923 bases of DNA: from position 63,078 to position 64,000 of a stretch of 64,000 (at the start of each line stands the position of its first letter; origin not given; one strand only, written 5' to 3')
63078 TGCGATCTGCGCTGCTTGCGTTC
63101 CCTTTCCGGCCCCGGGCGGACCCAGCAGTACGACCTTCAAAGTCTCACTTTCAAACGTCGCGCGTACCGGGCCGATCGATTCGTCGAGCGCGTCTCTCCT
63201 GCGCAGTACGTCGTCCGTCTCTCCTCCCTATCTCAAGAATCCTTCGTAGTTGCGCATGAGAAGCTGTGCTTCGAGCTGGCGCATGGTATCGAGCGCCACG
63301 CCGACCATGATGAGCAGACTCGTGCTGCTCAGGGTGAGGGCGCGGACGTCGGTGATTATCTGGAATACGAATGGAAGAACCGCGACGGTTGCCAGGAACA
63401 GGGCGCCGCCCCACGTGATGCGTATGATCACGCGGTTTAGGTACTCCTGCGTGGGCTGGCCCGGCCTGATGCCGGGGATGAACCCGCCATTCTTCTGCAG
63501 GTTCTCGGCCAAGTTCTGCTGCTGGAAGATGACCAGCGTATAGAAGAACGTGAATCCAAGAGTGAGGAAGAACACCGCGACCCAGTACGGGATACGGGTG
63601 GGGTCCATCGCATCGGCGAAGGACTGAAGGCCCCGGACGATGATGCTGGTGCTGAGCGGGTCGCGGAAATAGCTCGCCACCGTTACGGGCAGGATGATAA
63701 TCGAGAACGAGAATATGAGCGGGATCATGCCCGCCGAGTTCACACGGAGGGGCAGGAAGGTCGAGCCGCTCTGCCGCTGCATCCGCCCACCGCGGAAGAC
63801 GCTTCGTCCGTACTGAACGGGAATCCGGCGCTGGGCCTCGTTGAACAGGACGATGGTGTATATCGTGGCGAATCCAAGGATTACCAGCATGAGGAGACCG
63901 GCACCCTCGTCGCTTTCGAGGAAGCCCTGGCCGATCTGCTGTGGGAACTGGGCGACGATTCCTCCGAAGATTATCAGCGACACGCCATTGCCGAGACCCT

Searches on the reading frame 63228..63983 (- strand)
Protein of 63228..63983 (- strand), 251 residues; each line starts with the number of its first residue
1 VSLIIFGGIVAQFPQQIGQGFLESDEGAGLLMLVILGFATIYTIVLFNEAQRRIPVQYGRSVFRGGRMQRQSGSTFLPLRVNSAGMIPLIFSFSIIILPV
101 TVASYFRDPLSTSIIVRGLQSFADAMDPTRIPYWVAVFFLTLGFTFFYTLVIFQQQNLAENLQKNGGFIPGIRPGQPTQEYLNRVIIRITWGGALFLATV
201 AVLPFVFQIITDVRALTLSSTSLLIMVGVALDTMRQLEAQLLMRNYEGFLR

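Call 31: search_protein_families(library=pfam, proteins=[window:63228-63983:-], max_evalue=0.0001)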
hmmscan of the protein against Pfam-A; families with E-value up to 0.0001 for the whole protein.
window:63228-63983:- (251 aa): 1 family
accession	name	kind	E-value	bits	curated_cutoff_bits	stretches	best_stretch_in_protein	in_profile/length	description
PF00344.25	SecY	-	6.1e-57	193.7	32.2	1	1-234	99-306/306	SecY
